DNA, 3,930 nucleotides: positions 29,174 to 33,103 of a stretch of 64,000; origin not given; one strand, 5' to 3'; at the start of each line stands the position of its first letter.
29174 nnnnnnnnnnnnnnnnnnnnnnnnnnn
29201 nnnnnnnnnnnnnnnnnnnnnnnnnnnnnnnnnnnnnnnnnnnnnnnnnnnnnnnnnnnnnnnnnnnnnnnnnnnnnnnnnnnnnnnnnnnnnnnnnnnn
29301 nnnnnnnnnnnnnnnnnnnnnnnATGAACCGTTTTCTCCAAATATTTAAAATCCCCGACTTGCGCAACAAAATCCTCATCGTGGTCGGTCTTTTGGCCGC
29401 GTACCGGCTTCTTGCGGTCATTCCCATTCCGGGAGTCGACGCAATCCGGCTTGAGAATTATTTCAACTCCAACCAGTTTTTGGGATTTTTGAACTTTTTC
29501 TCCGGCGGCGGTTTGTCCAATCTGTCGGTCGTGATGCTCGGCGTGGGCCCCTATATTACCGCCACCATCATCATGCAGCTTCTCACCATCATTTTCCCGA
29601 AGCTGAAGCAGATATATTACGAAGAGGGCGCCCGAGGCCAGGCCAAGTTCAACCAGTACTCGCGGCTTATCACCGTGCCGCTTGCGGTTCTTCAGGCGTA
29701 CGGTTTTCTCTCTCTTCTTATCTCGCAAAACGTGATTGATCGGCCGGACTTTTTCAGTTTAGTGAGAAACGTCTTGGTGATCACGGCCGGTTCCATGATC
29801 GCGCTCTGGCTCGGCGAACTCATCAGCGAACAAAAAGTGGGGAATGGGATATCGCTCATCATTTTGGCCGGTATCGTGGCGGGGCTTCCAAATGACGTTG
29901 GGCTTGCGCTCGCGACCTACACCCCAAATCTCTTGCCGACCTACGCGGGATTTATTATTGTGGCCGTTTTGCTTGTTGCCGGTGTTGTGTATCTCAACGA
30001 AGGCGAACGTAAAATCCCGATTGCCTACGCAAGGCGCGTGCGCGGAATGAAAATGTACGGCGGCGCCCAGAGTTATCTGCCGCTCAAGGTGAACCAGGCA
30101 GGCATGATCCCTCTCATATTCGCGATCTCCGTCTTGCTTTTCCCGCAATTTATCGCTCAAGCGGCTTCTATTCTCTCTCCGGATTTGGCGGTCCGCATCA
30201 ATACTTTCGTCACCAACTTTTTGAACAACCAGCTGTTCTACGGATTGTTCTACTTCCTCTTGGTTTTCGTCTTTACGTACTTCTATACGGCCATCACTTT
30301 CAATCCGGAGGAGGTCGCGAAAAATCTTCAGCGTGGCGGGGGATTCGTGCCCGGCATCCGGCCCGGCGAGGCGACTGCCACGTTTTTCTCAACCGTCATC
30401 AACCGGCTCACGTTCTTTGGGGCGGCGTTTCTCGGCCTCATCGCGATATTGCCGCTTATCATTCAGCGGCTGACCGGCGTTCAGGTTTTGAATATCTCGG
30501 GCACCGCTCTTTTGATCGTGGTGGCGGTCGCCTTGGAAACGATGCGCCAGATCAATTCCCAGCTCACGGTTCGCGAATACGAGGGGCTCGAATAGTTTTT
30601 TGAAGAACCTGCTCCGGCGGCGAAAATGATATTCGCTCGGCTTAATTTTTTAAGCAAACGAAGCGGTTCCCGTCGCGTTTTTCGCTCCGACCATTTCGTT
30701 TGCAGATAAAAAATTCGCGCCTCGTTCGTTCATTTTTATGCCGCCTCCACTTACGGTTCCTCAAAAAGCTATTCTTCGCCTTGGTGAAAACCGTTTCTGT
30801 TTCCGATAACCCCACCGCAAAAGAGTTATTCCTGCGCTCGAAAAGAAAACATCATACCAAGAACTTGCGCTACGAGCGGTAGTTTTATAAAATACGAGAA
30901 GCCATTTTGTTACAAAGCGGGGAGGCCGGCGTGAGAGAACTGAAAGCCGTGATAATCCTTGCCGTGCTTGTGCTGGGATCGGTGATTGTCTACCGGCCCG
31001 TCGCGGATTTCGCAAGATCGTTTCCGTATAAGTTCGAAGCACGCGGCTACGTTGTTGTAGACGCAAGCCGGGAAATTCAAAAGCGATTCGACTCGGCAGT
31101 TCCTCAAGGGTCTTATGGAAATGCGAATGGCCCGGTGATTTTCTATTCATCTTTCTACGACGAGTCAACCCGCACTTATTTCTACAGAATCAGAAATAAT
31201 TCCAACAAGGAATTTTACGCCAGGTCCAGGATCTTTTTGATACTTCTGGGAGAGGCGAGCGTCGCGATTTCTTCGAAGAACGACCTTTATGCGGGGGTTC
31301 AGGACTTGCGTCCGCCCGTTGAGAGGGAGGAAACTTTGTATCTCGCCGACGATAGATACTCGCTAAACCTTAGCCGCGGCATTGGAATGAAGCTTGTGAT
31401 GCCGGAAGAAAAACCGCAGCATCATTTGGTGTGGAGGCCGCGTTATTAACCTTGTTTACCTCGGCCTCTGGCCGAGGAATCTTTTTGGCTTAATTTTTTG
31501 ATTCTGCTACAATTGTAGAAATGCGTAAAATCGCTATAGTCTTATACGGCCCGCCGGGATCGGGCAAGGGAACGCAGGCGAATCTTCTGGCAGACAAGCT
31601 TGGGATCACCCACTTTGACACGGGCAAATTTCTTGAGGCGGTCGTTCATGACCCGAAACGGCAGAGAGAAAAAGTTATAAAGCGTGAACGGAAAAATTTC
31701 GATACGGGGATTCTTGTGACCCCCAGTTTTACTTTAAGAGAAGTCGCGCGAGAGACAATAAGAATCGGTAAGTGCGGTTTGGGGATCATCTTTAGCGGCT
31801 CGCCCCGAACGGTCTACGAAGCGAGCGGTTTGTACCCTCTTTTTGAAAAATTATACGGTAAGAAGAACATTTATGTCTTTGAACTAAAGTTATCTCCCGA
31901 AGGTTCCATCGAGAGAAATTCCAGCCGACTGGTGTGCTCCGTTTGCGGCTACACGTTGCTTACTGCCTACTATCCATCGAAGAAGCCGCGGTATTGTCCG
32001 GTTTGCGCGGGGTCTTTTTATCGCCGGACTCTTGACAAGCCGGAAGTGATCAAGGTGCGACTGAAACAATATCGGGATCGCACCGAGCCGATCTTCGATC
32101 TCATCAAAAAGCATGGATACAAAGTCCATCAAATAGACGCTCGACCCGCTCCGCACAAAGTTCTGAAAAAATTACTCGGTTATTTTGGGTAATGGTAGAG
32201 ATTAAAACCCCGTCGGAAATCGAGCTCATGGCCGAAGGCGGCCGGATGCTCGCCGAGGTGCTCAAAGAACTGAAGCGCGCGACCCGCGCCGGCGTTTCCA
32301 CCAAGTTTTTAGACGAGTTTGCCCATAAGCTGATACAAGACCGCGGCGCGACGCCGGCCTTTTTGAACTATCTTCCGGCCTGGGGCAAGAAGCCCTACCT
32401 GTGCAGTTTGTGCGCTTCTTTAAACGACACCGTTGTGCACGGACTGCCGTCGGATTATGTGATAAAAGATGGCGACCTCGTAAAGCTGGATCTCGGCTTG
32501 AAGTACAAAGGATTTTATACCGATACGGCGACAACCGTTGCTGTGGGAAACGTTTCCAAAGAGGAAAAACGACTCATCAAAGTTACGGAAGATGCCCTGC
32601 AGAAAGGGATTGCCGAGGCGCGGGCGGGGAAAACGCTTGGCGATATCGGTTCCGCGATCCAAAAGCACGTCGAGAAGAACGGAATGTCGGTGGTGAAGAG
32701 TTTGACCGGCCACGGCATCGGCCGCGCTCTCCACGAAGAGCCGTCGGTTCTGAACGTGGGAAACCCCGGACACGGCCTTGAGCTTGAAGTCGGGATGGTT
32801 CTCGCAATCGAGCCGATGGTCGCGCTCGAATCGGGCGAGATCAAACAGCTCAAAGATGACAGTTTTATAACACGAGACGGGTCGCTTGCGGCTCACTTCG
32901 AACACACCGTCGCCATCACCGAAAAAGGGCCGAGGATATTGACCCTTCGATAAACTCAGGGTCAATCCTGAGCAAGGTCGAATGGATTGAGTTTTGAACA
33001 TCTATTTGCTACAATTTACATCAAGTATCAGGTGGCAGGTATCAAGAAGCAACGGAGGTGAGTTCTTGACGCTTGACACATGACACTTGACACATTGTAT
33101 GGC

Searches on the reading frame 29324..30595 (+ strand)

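Call 36: search_protein_families(library=pfam, proteins=[window:29324-30595:+], max_evalue=0.001)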
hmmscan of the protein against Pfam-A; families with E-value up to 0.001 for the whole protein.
window:29324-30595:+ (423 aa): 1 family
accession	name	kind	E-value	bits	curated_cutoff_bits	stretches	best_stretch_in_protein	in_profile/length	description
PF00344.25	SecY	-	6.7e-99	331.5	32.2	1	68-407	1-306/306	SecY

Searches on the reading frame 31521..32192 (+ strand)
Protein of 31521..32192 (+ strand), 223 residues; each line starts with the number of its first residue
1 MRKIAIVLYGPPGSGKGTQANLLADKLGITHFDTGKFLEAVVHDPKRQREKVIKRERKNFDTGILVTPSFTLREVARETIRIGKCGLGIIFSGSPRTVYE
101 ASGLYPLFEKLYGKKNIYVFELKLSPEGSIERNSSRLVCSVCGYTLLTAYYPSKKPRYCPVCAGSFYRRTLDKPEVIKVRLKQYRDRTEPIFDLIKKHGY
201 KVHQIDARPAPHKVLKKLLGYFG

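Call 36: search_protein_families(library=pfam, proteins=[window:31521-32192:+], max_evalue=0.001)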
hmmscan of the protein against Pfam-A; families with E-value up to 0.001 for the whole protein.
window:31521-32192:+ (223 aa): 3 families
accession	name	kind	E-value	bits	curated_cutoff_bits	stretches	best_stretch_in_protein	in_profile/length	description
PF00406.28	ADK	-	1.7e-20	74.1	26.8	1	8-199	1-150/151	Adenylate kinase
PF13207.12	AAA_17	-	6.3e-12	46.4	27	1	9-109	1-93/136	AAA domain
PF02224.24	Cytidylate_kin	-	0.00027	21.2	26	1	7-41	2-36/211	Cytidylate kinase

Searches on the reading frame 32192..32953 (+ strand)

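Call 36: search_protein_families(library=pfam, proteins=[window:32192-32953:+], max_evalue=0.001)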
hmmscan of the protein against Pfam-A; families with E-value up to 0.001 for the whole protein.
window:32192-32953:+ (253 aa): 1 family
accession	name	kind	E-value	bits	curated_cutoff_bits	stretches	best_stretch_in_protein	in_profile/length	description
PF00557.29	Peptidase_M24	-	6.7e-48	163.7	23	1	11-244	1-208/208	Metallopeptidase family M24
